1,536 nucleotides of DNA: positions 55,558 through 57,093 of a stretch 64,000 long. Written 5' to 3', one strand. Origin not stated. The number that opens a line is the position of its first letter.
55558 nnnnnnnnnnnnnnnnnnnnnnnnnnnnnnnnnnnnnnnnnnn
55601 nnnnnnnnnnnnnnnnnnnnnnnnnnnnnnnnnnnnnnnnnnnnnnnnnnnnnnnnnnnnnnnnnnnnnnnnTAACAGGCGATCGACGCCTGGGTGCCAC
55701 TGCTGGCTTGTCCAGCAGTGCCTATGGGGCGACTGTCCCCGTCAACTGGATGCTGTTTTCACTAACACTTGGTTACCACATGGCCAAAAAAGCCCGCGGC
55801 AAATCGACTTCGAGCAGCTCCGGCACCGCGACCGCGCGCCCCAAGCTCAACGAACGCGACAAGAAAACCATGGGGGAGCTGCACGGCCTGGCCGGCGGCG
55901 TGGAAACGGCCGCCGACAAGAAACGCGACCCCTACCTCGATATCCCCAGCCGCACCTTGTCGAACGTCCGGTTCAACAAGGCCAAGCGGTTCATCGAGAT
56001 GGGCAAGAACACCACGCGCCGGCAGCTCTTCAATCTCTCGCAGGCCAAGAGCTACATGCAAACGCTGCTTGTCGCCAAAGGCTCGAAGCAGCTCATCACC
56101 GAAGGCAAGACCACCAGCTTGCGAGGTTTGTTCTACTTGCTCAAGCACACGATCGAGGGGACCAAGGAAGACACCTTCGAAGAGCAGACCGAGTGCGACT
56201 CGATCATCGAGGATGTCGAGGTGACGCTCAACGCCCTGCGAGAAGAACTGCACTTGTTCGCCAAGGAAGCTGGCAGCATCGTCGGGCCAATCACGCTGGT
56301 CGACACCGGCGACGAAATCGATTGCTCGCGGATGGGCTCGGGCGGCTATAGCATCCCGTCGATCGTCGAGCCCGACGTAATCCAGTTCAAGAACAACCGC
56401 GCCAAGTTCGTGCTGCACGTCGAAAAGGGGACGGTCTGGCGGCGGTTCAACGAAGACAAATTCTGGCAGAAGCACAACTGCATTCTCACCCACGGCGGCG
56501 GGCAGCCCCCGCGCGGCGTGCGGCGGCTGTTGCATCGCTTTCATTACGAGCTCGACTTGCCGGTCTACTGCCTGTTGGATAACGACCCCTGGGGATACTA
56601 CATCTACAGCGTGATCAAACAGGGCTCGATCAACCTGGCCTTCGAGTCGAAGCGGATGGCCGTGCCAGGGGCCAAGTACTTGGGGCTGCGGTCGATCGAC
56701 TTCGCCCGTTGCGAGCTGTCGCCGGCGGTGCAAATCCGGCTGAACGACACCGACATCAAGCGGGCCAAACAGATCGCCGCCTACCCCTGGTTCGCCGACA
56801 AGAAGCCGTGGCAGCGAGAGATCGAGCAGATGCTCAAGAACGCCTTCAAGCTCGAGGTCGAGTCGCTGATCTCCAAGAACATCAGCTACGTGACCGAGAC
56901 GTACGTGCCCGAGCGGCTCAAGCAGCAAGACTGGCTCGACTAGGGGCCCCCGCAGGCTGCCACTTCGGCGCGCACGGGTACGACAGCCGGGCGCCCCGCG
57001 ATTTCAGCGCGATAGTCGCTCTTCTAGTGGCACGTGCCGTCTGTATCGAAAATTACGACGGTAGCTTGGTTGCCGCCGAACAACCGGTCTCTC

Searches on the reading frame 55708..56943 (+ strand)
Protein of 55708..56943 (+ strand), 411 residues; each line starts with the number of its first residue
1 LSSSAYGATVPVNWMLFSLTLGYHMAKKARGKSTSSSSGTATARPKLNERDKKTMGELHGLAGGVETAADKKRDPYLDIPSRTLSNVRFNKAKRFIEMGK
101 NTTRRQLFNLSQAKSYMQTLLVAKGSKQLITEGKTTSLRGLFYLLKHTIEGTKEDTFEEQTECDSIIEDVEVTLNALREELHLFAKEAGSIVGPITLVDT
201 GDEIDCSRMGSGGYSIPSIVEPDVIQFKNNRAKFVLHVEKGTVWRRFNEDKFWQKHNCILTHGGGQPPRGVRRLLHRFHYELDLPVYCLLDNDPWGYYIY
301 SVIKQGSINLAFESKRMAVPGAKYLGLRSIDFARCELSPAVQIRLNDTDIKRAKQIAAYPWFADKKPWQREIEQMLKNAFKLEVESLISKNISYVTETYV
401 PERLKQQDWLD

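Call 3: search_protein_families(library=pfam, proteins=[window:55708-56943:+], max_evalue=0.1)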
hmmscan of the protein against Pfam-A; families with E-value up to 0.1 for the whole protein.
window:55708-56943:+ (411 aa): 3 families
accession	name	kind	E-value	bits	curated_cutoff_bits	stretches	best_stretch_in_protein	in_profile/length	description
PF21180.3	TOP6A-Spo11_Toprim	-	5.5e-57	192.9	24.1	1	234-404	1-170/170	Topoisomerase 6 subunit A/Spo11, Toprim domain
PF04406.19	TP6A_N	-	3e-15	56.2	26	1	115-183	2-62/62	Type IIB DNA topoisomerase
PF20768.2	Topo_VI_alpha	-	4.8e-10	39.5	23.6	1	187-230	2-49/50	All-beta domain in DNA topoisomerase VI alpha subunit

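Call 7: search_protein_families(library=ncbifam, proteins=[window:55708-56943:+], max_evalue=0.01)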
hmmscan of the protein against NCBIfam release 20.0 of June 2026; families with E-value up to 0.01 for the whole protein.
window:55708-56943:+ (411 aa): 6 families
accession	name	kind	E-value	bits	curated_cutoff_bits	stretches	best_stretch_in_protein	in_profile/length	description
NF003333.0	PRK04342.1-2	equivalog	1.2e-165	550.8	465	1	46-411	3-367/367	DNA topoisomerase IV subunit A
NF003336.0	PRK04342.1-5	equivalog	1.5e-99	333.4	531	1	53-411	15-386/386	DNA topoisomerase IV subunit A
NF003335.0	PRK04342.1-4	equivalog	1.3e-68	231.6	424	1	67-407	31-370/373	DNA topoisomerase VI subunit A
NF003332.0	PRK04342.1-1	equivalog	3.7e-66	223.5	538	1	49-407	6-360/363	DNA topoisomerase IV subunit A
NF003334.0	PRK04342.1-3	equivalog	1.8e-64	218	658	1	50-405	4-349/354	DNA topoisomerase IV subunit A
NF003337.0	PRK04342.1-6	equivalog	5.2e-60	203.4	675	1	71-409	32-368/370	DNA topoisomerase IV subunit A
